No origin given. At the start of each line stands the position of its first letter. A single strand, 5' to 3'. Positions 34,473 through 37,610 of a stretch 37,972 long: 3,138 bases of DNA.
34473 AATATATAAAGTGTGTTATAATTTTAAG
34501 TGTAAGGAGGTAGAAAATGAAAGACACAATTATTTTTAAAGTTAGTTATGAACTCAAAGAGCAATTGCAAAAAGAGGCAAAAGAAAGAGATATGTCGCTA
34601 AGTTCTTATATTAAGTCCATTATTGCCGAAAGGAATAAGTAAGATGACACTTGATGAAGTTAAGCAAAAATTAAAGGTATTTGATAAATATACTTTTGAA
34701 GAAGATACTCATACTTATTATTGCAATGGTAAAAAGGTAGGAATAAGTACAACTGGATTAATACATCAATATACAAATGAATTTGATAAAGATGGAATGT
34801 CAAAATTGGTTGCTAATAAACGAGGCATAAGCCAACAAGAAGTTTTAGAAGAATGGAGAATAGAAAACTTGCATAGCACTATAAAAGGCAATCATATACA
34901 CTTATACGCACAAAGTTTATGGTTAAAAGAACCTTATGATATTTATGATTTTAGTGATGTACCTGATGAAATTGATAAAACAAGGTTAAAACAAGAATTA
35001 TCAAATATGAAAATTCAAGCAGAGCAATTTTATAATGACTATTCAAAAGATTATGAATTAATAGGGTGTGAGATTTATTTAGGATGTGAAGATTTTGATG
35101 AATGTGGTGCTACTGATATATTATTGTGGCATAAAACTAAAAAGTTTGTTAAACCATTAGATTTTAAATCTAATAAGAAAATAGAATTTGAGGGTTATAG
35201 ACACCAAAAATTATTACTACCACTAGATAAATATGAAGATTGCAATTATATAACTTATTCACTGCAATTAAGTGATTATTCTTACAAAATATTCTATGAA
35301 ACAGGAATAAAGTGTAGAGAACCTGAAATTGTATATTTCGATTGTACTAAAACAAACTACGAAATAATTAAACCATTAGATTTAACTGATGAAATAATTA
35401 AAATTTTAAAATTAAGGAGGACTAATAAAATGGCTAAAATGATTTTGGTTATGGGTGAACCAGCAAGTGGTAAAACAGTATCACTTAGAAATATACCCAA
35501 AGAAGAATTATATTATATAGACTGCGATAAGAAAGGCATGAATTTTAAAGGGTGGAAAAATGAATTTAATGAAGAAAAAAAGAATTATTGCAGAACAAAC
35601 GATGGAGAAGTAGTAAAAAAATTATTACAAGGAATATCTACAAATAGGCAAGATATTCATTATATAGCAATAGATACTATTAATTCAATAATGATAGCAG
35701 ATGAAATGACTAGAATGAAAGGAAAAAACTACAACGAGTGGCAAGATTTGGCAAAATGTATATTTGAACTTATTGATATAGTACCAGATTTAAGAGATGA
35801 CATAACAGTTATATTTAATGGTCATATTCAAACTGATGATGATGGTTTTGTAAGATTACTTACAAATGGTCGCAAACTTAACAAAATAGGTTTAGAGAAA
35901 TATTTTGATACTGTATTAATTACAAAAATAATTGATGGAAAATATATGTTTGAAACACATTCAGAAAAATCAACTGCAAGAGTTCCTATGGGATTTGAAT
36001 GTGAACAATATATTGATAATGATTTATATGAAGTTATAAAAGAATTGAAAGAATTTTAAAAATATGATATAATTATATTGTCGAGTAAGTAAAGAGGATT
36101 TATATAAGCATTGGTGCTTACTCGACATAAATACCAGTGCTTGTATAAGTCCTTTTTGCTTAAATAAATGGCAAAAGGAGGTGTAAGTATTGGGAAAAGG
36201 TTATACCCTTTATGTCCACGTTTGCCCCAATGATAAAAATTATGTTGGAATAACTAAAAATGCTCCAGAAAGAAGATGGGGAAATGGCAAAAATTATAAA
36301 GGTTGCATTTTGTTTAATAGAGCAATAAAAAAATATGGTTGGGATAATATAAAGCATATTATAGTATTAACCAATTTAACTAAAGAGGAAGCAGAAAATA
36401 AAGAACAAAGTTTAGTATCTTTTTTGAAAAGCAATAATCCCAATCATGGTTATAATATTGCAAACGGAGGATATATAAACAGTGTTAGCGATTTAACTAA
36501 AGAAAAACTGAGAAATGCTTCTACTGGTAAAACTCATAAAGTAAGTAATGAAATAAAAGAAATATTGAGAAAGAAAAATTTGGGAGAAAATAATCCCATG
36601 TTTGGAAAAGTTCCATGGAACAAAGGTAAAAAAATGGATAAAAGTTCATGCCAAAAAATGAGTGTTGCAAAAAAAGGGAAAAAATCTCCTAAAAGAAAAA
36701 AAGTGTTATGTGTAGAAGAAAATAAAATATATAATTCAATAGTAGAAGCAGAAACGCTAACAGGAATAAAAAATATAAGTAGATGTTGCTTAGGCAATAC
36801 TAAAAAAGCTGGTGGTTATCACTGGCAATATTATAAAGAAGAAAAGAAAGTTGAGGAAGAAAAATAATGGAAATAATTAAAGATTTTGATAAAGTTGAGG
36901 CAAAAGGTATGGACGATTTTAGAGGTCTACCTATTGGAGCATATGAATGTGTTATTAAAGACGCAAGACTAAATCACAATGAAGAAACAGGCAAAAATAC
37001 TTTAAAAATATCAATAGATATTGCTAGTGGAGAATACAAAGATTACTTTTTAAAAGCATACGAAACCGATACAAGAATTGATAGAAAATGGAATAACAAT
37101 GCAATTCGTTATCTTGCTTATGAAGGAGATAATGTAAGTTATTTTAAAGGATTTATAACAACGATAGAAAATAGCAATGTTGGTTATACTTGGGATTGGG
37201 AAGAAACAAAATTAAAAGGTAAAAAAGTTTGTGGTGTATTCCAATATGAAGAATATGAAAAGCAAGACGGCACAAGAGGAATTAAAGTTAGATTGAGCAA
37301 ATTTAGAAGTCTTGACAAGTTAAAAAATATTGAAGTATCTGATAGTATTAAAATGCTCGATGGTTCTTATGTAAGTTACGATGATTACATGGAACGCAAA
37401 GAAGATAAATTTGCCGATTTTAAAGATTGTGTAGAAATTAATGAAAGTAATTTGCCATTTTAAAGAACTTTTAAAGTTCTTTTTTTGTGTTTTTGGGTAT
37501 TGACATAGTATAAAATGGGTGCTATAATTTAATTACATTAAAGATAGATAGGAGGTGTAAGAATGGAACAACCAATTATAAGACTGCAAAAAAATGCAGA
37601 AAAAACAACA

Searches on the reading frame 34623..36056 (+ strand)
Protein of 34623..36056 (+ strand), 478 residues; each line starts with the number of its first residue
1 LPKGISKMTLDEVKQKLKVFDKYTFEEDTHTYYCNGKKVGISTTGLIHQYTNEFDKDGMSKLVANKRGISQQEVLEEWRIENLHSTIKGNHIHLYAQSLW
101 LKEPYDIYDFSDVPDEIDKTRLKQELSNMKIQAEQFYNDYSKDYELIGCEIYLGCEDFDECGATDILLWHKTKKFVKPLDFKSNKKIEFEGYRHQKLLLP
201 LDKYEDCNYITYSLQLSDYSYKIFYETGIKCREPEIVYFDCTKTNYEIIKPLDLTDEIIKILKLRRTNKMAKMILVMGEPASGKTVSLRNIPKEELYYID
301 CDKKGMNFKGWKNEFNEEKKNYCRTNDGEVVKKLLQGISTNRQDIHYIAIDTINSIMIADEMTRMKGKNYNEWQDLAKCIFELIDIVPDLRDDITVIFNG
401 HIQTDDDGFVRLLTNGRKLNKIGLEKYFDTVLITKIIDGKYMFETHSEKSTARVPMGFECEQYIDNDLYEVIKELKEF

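Call 17: search_protein_families(library=phrogs, proteins=[window:34623-36056:+], max_evalue=0.00001)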
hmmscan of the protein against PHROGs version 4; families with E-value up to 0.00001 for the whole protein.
window:34623-36056:+ (478 aa): 3 families
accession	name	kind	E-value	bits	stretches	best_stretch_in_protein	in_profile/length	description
phrog_2872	-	DNA, RNA and nucleotide metabolism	8.5e-45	154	1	270-478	1-210/219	Sak4-like ssDNA annealing protein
phrog_124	-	DNA, RNA and nucleotide metabolism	2.2e-17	64.5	1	261-473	31-255/382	Sak4-like ssDNA annealing protein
phrog_298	-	DNA, RNA and nucleotide metabolism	9.6e-11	42.6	1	16-269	40-257/293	exonuclease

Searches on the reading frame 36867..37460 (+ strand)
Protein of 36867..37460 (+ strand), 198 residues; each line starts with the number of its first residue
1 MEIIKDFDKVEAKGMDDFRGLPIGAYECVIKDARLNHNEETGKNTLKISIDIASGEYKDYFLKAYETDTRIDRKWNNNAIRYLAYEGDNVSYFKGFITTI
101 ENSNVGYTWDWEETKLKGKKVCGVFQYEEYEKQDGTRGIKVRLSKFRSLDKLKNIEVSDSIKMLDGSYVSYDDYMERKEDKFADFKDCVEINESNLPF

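Call 17: search_protein_families(library=phrogs, proteins=[window:36867-37460:+], max_evalue=0.00001)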
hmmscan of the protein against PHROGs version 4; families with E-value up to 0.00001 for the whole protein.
window:36867-37460:+ (198 aa): 2 families
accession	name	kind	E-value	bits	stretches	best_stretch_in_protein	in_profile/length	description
phrog_18107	-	unknown function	9.2e-37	127.9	1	5-198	5-200/201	-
phrog_378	-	DNA, RNA and nucleotide metabolism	4e-08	34.7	1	11-198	11-163/163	single strand DNA binding protein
